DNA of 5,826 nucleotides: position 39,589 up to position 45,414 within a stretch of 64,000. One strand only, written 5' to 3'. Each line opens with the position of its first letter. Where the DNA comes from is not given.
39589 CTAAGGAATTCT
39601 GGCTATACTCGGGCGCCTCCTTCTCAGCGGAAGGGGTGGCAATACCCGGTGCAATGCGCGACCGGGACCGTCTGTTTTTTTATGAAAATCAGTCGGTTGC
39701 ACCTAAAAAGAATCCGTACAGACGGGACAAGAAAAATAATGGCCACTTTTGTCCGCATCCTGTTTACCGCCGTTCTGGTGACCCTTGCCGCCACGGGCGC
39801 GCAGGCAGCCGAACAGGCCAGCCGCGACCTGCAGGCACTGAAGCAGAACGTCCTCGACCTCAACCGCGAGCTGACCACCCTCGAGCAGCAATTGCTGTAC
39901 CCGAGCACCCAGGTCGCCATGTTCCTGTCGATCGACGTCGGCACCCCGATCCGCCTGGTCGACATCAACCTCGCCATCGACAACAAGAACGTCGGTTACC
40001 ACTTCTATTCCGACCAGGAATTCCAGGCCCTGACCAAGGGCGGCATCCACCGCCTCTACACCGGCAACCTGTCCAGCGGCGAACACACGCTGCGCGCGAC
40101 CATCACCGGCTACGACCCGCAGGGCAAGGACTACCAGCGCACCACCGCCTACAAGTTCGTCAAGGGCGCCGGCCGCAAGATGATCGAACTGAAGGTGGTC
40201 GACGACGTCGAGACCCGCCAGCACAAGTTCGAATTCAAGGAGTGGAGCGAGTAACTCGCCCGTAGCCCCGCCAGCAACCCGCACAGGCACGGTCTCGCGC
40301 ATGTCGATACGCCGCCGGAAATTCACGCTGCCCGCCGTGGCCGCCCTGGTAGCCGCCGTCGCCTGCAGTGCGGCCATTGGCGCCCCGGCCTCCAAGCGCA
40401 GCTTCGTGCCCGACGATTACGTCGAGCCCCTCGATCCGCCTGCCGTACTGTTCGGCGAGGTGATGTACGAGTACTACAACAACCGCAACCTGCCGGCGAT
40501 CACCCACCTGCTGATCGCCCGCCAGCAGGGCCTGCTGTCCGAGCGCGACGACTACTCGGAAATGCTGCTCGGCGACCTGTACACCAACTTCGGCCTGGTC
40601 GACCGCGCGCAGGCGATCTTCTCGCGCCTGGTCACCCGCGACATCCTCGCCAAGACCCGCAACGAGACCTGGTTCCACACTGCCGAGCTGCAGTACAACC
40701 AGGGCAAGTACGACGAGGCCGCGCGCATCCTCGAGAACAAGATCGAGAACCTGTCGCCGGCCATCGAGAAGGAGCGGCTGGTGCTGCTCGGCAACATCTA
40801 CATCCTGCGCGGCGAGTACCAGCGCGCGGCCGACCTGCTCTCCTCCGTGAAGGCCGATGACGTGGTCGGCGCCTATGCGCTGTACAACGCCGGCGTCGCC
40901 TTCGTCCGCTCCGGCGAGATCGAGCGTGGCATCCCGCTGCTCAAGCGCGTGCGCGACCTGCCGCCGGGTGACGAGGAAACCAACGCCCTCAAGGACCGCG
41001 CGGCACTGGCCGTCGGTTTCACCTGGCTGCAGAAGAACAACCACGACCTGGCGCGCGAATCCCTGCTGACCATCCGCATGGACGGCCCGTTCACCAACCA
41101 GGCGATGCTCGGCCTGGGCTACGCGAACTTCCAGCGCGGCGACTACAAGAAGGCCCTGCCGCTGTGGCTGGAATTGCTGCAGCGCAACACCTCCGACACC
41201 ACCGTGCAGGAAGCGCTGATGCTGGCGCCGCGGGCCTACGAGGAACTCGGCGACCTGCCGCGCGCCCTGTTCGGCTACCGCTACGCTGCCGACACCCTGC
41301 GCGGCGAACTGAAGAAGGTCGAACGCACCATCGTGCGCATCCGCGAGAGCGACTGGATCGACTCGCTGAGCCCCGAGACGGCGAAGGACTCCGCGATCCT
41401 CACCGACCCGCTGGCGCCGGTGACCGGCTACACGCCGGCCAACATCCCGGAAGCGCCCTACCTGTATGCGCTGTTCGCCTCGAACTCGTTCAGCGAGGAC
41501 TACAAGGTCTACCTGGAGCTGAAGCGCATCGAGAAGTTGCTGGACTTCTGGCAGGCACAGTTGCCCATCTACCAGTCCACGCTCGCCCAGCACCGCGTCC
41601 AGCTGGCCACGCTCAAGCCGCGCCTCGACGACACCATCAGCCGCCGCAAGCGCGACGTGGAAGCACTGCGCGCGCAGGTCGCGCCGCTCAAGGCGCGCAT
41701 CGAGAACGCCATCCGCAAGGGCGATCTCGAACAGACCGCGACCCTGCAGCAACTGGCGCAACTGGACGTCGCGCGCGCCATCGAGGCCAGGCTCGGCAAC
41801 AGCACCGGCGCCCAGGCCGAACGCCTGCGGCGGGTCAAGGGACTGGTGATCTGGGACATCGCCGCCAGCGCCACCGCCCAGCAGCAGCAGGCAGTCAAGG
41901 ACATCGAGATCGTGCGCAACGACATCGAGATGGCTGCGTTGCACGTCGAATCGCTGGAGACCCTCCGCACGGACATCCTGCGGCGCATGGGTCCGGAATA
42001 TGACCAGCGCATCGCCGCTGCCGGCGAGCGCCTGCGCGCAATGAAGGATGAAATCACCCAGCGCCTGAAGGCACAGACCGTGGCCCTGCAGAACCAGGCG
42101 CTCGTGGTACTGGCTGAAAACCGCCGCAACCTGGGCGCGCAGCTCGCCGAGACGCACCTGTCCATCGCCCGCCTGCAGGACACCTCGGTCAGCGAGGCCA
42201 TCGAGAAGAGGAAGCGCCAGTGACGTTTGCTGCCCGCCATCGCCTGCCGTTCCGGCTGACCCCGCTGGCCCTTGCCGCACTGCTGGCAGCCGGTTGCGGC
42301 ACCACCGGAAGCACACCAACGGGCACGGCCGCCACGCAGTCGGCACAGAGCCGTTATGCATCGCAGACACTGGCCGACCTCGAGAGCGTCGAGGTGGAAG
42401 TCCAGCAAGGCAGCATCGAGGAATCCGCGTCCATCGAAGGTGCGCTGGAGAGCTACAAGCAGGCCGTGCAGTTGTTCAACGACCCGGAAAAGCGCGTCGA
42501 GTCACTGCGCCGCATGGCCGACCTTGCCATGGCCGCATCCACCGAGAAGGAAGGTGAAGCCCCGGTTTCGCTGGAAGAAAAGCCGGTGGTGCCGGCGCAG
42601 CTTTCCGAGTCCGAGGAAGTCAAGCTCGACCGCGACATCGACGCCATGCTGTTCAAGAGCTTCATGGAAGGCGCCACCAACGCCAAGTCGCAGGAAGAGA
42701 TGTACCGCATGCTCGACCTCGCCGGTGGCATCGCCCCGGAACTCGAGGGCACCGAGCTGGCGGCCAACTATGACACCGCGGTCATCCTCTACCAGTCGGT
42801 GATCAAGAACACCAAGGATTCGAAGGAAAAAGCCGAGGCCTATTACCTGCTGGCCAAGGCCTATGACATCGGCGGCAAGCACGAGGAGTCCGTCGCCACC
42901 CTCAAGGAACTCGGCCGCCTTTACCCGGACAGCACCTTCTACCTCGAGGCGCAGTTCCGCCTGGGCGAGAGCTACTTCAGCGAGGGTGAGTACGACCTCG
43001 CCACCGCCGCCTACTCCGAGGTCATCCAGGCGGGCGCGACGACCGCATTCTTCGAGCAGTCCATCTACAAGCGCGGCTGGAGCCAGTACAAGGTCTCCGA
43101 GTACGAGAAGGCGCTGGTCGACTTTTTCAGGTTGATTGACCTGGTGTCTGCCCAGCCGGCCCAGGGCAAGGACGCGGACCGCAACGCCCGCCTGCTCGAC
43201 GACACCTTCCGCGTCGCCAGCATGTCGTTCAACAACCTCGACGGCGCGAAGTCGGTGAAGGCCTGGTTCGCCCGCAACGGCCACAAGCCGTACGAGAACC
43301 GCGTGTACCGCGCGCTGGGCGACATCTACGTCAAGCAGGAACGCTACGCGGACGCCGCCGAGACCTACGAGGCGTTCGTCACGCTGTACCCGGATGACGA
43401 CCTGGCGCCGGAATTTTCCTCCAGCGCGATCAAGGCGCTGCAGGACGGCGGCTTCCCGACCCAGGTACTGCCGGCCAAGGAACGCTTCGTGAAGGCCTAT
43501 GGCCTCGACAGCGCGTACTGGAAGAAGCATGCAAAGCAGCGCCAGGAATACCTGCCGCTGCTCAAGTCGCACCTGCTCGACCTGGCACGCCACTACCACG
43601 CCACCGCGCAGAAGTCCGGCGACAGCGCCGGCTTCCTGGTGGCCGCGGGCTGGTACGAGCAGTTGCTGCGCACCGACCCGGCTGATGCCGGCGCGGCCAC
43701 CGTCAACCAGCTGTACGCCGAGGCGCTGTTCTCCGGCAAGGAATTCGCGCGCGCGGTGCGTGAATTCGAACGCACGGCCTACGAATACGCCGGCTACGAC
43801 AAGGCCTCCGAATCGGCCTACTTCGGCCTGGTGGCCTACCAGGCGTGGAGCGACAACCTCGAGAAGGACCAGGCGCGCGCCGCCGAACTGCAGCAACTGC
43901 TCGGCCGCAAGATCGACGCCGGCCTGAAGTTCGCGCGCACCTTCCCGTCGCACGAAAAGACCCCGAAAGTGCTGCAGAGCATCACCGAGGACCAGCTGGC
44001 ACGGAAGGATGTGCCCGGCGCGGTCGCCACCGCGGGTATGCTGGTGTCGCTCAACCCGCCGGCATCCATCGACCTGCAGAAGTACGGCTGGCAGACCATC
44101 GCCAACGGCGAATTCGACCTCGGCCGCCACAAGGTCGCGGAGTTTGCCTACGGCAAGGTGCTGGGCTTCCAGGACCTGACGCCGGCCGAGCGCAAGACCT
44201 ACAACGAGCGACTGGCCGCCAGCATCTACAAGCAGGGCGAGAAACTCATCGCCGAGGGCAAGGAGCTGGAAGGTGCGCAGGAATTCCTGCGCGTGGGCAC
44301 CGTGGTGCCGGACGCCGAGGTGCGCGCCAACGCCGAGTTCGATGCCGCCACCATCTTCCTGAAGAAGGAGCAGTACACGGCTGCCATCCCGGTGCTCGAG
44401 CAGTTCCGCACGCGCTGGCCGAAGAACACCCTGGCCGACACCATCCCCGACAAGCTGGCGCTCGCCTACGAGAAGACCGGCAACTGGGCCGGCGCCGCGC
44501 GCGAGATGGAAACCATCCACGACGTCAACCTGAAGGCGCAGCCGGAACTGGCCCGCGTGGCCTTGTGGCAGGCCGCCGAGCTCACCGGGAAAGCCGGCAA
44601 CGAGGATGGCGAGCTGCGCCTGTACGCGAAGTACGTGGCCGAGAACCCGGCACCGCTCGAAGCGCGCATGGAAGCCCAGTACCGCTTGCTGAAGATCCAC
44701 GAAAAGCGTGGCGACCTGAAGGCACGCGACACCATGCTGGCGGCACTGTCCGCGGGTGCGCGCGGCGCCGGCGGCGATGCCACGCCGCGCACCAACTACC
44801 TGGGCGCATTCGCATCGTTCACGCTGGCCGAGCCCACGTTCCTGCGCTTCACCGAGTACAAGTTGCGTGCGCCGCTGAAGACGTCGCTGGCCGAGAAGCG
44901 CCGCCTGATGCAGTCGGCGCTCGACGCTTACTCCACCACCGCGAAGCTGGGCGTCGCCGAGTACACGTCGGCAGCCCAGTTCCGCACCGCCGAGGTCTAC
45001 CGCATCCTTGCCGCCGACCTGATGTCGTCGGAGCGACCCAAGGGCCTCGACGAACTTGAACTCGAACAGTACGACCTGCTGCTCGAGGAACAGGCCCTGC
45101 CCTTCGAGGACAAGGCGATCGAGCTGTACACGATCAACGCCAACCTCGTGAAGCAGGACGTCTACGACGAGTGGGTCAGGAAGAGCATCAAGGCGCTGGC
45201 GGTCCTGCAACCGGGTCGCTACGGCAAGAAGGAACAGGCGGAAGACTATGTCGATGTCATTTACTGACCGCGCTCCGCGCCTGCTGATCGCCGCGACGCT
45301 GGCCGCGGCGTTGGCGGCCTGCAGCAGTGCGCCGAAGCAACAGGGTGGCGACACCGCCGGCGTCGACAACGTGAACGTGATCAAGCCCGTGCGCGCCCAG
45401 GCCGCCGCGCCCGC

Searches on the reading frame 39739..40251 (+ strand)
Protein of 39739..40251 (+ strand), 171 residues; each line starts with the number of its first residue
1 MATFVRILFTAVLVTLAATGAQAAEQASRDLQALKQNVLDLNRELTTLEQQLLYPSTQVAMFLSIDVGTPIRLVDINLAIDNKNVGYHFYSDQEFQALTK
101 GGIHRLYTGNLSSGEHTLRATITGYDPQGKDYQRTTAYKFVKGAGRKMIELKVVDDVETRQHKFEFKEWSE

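Call 56: search_protein_families(library=ncbifam, proteins=[window:39739-40251:+], max_evalue=1)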
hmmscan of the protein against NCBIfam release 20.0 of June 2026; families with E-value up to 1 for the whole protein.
window:39739-40251:+ (171 aa): 1 family
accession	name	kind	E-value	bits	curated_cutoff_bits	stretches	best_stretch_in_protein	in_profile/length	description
NF008575.0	PRK11530.1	equivalog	0.015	14.7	158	1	4-52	5-47/183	hypothetical protein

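Call 57: search_protein_families(library=pfam, proteins=[window:39739-40251:+], max_evalue=1)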
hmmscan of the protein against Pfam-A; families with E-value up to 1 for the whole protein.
window:39739-40251:+ (171 aa): 2 families
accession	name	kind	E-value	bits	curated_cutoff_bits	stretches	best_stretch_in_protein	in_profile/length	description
PF19579.4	FtsL_2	-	0.0026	18.1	24.6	1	6-58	20-72/100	Bacteriodetes cell division protein (FtsL-like)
PF19659.4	DUF6162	-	0.15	12.6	27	1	7-51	16-60/124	Family of unknown function (DUF6162)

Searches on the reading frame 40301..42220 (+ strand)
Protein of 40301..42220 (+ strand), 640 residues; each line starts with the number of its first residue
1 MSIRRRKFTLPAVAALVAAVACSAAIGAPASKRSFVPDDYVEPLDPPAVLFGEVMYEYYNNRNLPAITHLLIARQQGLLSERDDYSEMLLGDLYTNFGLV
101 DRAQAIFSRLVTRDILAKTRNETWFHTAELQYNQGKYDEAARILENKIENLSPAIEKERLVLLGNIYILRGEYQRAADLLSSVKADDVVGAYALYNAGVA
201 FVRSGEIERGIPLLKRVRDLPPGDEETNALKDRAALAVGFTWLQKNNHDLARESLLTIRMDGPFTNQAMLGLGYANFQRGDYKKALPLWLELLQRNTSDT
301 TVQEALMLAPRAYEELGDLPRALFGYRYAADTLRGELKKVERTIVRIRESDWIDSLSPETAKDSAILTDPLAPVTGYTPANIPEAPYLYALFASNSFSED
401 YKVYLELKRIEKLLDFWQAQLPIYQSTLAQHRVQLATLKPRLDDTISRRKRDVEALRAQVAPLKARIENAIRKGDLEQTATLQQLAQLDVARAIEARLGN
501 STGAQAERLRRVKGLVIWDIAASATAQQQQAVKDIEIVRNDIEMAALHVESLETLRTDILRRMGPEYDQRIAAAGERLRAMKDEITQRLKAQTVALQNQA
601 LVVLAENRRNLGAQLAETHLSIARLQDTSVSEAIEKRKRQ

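Call 56: search_protein_families(library=ncbifam, proteins=[window:40301-42220:+], max_evalue=1)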
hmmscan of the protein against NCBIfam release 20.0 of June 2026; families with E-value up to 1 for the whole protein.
window:40301-42220:+ (640 aa): 12 families
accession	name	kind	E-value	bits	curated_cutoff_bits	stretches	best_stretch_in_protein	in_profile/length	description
NF040959.1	MamA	equivalog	5.6e-09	35.7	200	2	164-285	44-158/204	magnetosome protein MamA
TIGR02795.1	tol_pal_ybgF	equivalog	3.6e-07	30.8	90.1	3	261-322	34-95/119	tol-pal system protein YbgF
TIGR03302.1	OM_YfiO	subfamily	9.6e-07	28.5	81.4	1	235-308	36-112/239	outer membrane protein assembly factor BamD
NF052415.1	T3SS_chap_SctY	equivalog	2.8e-06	27.8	70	2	156-220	5-69/106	type III secretion apparatus assembly chaperone SctY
TIGR02552.1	LcrH_SycD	equivalog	6.5e-06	25.9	104.8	1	125-237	22-132/136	SycD/LcrH family type III secretion system chaperone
NF047507.1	TPR_BatC_Lepto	exception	1.8e-05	24.3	175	1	125-178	62-117/214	TPR repeat-containing protein BatC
NF052312.1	T9SS_PorW_SprE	equivalog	6.9e-05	21.7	250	1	57-183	114-242/716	type IX secretion system periplasmic lipoprotein PorW/SprE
NF047371.1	FlcA_CTERM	equivalog_domain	9.2e-05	21.1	300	1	101-173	172-241/646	periplasmic flagellar collar protein FlcA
NF008754.0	PRK11788.1-2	equivalog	0.00032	19.9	670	1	68-115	92-138/386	lipopolysaccharide assembly protein LapB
NF033762.1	social_mot_Tgl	equivalog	0.011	15.1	225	1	127-222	106-201/252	social motility TPR repeat lipoprotein Tgl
NF008757.0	PRK11788.1-5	equivalog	0.042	13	363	1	73-114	96-137/388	lipopolysaccharide assembly protein LapB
NF047481.1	lipo_LIC12587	subfamily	0.075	12.4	200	1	104-180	41-117/213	LIC12587 family lipoprotein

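Call 57: search_protein_families(library=pfam, proteins=[window:40301-42220:+], max_evalue=1)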
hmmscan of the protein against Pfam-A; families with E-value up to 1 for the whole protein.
window:40301-42220:+ (640 aa): 18 families
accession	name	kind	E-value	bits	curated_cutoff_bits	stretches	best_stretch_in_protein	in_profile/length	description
PF13432.12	TPR_16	-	7.4e-17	61.9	32.7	3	244-297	9-61/65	Tetratricopeptide repeat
PF13174.12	TPR_6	-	4.1e-12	46.3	26.3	1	123-145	2-24/33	Tetratricopeptide repeat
PF07719.23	TPR_2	-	5.1e-12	45.4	27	2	268-296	3-31/34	Tetratricopeptide repeat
PF13428.12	TPR_14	-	1.6e-10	41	23.5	1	268-306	3-41/44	Tetratricopeptide repeat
PF13176.12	TPR_7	-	2.5e-09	36.9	27.9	1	160-180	2-22/36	Tetratricopeptide repeat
PF12895.13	ANAPC3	-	5.2e-08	33.5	27.2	1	80-146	19-81/82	Anaphase-promoting complex, cyclosome, subunit 3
PF14559.12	TPR_19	-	6.8e-08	33.2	25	1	134-188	4-56/68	Tetratricopeptide repeat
PF00515.34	TPR_1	-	1.6e-07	31.2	27.8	1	268-289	3-24/34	Tetratricopeptide repeat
PF13181.12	TPR_8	-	1.4e-05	25.3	25.7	0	89-113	6-30/34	Tetratricopeptide repeat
PF07721.20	TPR_4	-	0.00019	22.2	27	0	127-145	7-25/26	Tetratricopeptide repeat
PF22205.1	Csm6_6H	-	0.00028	21.4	27.6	1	126-188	7-71/93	Csm6 6H domain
PF13424.12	TPR_12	-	0.00042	20.9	30.1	0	267-296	4-33/77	Tetratricopeptide repeat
PF25058.1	ARM_TT21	-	0.00052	20.4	27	1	117-187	53-124/155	Tetratricopeptide repeat protein 21 ARM repeat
PF13374.12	TPR_10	-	0.0039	17.6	27.5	0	268-295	4-31/42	Tetratricopeptide repeat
PF13414.12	TPR_11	-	0.019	15.1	26.8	0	164-205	1-42/42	TPR repeat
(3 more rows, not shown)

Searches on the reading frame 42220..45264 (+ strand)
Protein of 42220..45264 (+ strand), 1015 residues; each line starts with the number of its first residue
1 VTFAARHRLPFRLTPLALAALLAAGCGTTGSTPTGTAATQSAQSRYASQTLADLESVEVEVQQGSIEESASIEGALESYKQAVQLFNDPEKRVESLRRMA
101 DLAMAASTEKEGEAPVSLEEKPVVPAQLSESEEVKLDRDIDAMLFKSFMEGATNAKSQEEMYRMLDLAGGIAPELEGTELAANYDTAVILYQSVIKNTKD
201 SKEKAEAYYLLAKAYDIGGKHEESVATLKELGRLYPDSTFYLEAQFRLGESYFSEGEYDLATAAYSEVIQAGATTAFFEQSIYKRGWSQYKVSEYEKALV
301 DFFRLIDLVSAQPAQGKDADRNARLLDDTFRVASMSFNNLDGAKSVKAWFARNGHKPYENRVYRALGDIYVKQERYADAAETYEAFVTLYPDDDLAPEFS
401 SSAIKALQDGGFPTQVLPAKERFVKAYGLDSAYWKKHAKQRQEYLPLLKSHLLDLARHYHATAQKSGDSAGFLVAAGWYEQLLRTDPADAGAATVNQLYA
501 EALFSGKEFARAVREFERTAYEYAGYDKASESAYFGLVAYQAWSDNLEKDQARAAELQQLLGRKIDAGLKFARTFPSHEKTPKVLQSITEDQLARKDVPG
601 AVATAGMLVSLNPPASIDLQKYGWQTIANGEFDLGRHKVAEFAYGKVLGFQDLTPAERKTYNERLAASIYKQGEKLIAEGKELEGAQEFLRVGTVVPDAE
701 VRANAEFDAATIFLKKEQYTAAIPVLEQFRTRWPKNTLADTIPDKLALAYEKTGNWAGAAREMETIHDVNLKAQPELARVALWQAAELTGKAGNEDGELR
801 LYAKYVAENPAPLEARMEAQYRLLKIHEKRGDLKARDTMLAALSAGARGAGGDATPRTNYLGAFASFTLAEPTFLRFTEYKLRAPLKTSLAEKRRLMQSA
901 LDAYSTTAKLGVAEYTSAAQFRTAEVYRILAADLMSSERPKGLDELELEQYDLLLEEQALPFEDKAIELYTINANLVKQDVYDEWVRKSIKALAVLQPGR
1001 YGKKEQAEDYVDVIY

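Call 4: search_protein_families(library=pfam, proteins=[window:42220-45264:+], max_evalue=0.01)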
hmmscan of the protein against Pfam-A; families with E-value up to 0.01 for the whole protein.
window:42220-45264:+ (1015 aa): 13 families
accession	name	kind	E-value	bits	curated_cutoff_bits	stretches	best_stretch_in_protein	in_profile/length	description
PF07719.23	TPR_2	-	3.7e-16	58.3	27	1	362-393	3-34/34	Tetratricopeptide repeat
PF13174.12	TPR_6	-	1.3e-14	54.2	26.3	1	206-238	1-33/33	Tetratricopeptide repeat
PF13181.12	TPR_8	-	1.2e-11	44.2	25.7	0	363-393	4-34/34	Tetratricopeptide repeat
PF13428.12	TPR_14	-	1.1e-10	41.5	23.5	1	362-395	3-36/44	Tetratricopeptide repeat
PF00515.34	TPR_1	-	2.3e-10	40.3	27.8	1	243-270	2-29/34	Tetratricopeptide repeat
PF13432.12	TPR_16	-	4.4e-10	40.2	32.7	1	351-393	25-64/65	Tetratricopeptide repeat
PF14559.12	TPR_19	-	2.7e-07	31.3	25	0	183-238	6-58/68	Tetratricopeptide repeat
PF13424.12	TPR_12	-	6.3e-07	29.9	30.1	0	352-385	37-70/77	Tetratricopeptide repeat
PF13176.12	TPR_7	-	7.8e-06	26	27.9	0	364-393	3-32/36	Tetratricopeptide repeat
PF13525.12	YfiO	-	1.7e-05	25.2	25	0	219-292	19-92/203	Outer membrane lipoprotein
PF13414.12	TPR_11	-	1.8e-05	24.8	26.8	0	367-393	1-27/42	TPR repeat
PF13371.12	TPR_9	-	0.00015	22.1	35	0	362-394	31-63/73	Tetratricopeptide repeat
PF12895.13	ANAPC3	-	0.0019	18.9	27.2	0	183-238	4-55/82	Anaphase-promoting complex, cyclosome, subunit 3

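Call 5: search_protein_families(library=ncbifam, proteins=[window:42220-45264:+], max_evalue=0.01)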
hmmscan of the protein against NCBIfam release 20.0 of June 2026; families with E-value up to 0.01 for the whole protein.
window:42220-45264:+ (1015 aa): 9 families
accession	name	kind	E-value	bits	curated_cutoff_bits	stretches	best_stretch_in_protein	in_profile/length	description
TIGR02795.1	tol_pal_ybgF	equivalog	4.3e-20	72.5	90.1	3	219-306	16-103/119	tol-pal system protein YbgF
TIGR03302.1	OM_YfiO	subfamily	1.5e-16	60.6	81.4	3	197-306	25-121/239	outer membrane protein assembly factor BamD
NF040959.1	MamA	equivalog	8.1e-11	41.7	200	1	191-383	25-196/204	magnetosome protein MamA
NF052312.1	T9SS_PorW_SprE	equivalog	1.1e-07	30.9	250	2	183-299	194-310/716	type IX secretion system periplasmic lipoprotein PorW/SprE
NF008068.0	PRK10803.1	equivalog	3.4e-06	27.2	383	1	182-274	157-249/263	cell division protein CpoB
NF052230.1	T9SS_PorE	exception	0.00056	18.3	600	0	284-408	23-139/648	PorE family type IX secretion system protein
NF008119.0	PRK10866.1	equivalog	0.00063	19.5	363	0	207-392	34-207/243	outer membrane protein assembly factor BamD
NF053607.1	CHU_0125_OmpA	equivalog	0.0018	16.9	620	0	181-276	32-121/639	CHU_0125 family OmpA-like outer membrane integrity protein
NF033762.1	social_mot_Tgl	equivalog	0.0054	16.1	225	0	191-300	54-157/252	social motility TPR repeat lipoprotein Tgl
